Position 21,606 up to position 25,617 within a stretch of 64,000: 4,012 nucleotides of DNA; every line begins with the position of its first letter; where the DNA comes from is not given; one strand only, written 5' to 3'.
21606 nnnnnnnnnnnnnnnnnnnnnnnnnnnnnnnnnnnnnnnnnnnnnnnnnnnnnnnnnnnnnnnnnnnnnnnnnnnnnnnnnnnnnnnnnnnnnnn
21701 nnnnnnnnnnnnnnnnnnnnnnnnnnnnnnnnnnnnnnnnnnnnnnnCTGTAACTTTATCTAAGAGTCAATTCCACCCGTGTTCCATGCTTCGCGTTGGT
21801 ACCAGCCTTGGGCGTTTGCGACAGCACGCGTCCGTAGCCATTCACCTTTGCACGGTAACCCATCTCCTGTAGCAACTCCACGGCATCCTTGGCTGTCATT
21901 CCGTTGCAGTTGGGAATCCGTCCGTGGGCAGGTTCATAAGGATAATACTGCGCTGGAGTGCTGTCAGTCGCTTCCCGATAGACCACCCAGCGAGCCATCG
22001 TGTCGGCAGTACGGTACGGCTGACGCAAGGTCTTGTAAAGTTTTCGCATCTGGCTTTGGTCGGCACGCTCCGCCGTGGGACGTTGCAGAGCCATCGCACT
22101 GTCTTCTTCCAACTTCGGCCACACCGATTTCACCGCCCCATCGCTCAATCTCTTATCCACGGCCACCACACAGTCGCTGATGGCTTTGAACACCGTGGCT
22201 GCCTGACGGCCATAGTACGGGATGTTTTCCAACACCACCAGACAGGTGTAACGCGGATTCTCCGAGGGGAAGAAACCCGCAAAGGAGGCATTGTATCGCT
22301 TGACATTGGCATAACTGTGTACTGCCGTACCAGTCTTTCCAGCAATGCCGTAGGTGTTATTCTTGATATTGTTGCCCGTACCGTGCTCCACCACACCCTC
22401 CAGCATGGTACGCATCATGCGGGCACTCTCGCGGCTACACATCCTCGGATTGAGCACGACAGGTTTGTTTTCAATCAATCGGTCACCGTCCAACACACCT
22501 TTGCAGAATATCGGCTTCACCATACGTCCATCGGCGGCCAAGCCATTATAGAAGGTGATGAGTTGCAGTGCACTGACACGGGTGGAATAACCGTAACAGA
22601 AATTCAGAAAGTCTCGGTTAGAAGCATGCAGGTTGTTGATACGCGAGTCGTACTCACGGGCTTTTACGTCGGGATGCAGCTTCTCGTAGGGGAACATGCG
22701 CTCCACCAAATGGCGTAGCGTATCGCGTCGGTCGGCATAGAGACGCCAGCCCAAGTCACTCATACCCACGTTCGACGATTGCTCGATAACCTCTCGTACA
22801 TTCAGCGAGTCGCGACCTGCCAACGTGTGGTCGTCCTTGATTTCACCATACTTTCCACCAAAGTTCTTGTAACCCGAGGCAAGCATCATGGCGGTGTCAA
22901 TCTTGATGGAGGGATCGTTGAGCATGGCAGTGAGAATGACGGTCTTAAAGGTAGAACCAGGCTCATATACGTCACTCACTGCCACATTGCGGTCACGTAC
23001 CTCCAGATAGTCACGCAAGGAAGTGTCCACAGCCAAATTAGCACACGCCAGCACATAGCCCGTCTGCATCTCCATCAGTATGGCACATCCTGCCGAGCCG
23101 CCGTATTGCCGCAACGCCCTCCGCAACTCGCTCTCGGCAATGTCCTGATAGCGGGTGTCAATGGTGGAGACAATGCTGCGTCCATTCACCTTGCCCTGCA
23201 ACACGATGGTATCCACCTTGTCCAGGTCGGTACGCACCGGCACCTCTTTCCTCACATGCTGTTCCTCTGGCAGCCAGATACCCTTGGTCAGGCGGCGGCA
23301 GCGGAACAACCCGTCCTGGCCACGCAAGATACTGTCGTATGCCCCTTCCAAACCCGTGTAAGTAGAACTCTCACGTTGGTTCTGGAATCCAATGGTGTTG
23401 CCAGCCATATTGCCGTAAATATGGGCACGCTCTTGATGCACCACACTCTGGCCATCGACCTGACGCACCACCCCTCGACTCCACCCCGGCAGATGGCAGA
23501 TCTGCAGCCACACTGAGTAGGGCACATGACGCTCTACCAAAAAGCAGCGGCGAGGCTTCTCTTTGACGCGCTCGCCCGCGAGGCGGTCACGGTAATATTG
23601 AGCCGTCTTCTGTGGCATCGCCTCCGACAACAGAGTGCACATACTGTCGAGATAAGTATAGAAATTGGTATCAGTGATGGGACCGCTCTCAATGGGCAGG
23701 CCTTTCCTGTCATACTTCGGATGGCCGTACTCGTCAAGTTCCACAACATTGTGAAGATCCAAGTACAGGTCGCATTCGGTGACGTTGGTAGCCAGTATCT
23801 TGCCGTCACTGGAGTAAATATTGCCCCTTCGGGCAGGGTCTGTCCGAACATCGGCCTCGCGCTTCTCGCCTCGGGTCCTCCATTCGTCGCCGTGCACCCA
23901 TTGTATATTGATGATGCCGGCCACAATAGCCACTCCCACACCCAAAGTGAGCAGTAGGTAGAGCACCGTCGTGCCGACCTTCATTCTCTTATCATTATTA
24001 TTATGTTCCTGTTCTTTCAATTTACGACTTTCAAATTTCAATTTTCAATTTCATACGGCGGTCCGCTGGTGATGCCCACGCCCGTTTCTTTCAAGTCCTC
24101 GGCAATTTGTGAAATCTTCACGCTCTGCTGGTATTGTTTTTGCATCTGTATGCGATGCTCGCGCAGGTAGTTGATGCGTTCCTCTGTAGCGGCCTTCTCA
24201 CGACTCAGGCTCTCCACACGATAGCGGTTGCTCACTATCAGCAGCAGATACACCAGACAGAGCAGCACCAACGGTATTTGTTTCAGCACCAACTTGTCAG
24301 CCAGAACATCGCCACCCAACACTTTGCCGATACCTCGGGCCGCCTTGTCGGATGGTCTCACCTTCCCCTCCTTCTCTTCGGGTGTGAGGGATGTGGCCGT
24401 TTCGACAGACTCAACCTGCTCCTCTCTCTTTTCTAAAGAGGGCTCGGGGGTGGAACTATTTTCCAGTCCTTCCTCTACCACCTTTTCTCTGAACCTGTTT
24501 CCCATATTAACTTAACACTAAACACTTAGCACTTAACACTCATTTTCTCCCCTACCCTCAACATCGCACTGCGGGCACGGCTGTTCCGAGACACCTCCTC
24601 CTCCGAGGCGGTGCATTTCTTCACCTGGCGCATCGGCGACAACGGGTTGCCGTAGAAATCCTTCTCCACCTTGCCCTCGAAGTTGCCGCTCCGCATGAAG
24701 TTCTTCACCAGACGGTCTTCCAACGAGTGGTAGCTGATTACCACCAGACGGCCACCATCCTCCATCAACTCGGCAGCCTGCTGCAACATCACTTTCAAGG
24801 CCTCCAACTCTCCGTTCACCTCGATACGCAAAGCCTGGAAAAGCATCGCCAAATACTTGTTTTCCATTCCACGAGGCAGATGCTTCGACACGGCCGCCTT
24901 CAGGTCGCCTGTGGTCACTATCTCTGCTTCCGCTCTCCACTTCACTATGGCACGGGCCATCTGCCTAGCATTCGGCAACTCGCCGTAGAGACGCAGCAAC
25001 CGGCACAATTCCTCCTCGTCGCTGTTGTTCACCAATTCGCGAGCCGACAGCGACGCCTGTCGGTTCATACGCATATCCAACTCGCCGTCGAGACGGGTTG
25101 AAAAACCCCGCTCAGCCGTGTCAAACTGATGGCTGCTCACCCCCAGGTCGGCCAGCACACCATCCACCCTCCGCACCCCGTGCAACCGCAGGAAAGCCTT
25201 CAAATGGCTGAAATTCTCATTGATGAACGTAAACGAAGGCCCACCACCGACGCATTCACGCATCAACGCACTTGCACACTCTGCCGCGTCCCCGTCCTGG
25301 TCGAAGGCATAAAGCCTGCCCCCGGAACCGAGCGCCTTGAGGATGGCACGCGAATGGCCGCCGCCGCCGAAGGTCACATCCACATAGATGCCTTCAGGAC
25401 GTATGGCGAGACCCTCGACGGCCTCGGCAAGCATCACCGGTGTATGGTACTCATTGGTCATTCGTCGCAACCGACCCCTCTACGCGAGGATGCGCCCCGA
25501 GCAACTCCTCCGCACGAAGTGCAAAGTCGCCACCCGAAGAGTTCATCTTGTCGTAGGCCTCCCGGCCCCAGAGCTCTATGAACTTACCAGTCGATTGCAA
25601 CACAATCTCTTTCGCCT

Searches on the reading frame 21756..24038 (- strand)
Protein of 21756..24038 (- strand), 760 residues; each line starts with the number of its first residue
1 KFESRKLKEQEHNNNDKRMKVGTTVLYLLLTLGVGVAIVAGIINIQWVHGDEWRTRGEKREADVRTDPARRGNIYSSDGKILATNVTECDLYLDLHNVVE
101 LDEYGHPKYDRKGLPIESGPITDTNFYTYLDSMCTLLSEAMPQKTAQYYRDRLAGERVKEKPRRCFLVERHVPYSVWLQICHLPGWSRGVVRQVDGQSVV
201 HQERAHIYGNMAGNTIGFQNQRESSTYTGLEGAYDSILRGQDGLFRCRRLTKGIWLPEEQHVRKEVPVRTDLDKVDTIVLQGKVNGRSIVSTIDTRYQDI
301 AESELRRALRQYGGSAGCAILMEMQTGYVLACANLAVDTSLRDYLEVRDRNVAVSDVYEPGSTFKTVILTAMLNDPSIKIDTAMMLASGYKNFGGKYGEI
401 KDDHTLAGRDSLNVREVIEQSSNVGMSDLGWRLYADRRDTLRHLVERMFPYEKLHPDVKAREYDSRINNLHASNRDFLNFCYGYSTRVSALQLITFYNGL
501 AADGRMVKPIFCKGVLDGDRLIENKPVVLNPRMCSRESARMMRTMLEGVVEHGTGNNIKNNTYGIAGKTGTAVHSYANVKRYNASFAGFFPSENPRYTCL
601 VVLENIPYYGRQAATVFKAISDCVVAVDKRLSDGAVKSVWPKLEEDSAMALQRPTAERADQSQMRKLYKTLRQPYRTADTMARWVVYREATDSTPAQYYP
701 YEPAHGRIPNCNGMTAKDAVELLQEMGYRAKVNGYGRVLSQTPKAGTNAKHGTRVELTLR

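Call 73: search_protein_families(library=pfam, proteins=[window:21756-24038:-], max_evalue=0.00001)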
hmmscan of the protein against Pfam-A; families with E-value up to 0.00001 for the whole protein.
window:21756-24038:- (760 aa): 3 families
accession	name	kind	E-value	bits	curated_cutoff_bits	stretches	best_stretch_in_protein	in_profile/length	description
PF00905.27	Transpeptidase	-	3.5e-45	154.9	22.1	1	317-621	1-298/299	Penicillin binding protein transpeptidase domain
PF03793.24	PASTA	-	2.6e-10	40.5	23.2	1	707-759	2-62/64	PASTA domain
PF03717.20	PBP_dimer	-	1.9e-07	32.2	24.4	0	67-100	2-35/180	Penicillin-binding Protein dimerisation domain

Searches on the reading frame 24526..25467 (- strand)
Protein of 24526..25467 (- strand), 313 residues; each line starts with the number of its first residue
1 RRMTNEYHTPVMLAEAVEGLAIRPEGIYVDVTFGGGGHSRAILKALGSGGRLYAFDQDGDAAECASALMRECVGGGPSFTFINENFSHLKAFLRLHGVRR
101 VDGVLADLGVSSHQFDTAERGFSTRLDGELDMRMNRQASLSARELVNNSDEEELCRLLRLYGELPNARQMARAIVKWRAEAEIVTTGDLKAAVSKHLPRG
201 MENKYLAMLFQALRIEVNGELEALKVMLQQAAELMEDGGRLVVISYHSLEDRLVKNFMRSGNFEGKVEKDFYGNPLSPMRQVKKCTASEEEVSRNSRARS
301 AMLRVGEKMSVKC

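Call 73: search_protein_families(library=pfam, proteins=[window:24526-25467:-], max_evalue=0.00001)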
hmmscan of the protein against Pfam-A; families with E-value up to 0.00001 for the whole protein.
window:24526-25467:- (313 aa): 1 family
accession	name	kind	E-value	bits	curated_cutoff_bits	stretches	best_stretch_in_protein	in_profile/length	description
PF01795.25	Methyltransf_5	-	9e-91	305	27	1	7-308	3-308/309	MraW methylase family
